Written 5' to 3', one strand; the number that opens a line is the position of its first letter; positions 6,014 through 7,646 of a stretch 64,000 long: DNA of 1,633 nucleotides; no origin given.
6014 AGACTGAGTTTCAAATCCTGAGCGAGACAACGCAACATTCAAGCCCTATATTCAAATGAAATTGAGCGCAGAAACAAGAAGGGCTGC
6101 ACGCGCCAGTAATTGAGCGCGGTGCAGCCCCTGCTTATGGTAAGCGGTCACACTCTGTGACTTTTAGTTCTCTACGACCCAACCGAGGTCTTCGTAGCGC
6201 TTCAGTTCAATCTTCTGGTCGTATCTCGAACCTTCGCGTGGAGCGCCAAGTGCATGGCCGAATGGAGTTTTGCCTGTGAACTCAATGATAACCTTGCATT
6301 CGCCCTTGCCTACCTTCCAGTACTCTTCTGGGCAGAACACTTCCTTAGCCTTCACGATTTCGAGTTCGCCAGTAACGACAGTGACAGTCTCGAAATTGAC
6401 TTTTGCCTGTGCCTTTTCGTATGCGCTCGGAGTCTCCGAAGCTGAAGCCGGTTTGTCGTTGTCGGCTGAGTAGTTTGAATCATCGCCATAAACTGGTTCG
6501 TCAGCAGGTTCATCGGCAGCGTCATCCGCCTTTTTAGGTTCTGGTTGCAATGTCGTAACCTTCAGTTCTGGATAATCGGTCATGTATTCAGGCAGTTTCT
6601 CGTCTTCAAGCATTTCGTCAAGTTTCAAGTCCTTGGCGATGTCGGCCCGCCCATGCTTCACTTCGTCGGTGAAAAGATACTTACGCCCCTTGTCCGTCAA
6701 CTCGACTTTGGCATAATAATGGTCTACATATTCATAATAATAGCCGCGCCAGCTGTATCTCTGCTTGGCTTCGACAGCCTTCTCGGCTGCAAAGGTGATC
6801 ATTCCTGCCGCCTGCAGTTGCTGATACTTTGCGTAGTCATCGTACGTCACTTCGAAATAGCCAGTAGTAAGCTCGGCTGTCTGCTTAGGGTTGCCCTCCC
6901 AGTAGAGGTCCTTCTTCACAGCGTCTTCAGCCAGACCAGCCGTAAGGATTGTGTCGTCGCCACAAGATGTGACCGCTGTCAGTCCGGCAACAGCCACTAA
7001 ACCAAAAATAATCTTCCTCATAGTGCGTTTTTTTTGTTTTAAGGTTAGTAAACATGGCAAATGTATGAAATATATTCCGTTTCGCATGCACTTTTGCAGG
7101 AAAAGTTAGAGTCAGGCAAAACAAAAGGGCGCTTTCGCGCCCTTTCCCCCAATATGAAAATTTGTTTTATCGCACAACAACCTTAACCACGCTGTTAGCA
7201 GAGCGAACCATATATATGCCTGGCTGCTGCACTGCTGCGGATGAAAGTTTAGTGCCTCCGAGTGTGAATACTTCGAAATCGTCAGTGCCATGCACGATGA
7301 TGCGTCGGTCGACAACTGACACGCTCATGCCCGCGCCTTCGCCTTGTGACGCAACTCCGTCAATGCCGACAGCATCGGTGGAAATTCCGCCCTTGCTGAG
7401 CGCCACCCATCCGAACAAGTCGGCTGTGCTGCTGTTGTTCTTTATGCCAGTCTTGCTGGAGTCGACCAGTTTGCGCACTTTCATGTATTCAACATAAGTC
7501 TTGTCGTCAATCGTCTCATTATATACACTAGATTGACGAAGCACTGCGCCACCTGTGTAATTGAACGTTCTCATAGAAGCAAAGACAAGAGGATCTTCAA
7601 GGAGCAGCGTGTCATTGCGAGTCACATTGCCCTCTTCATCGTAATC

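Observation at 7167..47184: SusC/SusD-less, T9SS-exported fucose / L-galactose glycan-harvesting locus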

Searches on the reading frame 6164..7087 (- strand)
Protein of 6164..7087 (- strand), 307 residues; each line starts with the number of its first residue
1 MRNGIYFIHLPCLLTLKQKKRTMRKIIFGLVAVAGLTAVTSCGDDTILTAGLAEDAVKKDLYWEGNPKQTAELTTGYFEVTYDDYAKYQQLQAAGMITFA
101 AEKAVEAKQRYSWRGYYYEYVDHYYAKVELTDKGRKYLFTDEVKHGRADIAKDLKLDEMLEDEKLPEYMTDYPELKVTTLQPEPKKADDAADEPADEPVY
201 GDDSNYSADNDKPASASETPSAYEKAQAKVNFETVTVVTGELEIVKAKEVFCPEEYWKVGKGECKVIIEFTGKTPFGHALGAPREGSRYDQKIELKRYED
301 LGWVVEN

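Call 4: search_protein_families(library=pfam, proteins=[window:6164-7087:-], max_evalue=0.01)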
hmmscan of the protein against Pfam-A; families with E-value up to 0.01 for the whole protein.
window:6164-7087:- (307 aa): 1 family
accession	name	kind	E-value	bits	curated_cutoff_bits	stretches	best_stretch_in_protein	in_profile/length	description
PF08139.17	LPAM_1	-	0.0043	17.9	20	0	23-38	1-16/18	Prokaryotic membrane lipoprotein lipid attachment site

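Call 7: search_protein_families(library=ncbifam, proteins=[window:6164-7087:-], max_evalue=10)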
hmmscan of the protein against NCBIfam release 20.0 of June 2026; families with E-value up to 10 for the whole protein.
window:6164-7087:- (307 aa): 0 families

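Call 90: search_protein_families(library=pfam, proteins=[window:6164-7087:-], max_evalue=0.01)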
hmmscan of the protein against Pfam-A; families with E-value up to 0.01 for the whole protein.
window:6164-7087:- (307 aa): 1 family
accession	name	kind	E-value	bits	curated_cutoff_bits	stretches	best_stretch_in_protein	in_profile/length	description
PF08139.17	LPAM_1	-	0.0043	17.9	20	0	23-38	1-16/18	Prokaryotic membrane lipoprotein lipid attachment site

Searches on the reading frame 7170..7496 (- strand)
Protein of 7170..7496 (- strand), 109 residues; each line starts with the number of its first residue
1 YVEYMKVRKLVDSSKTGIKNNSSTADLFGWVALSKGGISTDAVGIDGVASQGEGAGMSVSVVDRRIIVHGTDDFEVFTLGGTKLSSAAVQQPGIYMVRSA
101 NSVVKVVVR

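Call 7: search_protein_families(library=ncbifam, proteins=[window:7170-7496:-], max_evalue=10)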
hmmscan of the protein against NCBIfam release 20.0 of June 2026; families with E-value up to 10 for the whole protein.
seq(109 aa): 0 families

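Call 8: search_protein_families(library=pfam, proteins=[window:7170-7496:-], max_evalue=10)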
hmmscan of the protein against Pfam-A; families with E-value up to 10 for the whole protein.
seq(109 aa): 0 families

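Call 71: search_solved_structures(query=window:7170-7472:-, max_evalue=10, show_alignments=3)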
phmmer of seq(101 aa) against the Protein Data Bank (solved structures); distinct sequences matched with E-value up to 10: 6.
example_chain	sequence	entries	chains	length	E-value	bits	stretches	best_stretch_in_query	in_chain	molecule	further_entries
6to2_A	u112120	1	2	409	0.82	13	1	38-69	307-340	Cytochrome P450 monooxygenase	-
4j6b_A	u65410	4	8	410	0.83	13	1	38-69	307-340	Cytochrome P450 monooxygenase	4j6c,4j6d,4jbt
9js9_B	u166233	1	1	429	0.86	13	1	38-69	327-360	Cytochrome P450 monooxygenase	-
9kg5_B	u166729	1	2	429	0.87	13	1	38-69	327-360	Cytochrome P450 monooxygenase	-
7yvy_A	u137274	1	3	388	0.92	12.9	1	38-92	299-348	Acetyl-CoA acetyltransferase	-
6b2e_B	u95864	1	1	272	1.5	12.2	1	40-77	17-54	5'-AMP-activated protein kinase subunit beta-2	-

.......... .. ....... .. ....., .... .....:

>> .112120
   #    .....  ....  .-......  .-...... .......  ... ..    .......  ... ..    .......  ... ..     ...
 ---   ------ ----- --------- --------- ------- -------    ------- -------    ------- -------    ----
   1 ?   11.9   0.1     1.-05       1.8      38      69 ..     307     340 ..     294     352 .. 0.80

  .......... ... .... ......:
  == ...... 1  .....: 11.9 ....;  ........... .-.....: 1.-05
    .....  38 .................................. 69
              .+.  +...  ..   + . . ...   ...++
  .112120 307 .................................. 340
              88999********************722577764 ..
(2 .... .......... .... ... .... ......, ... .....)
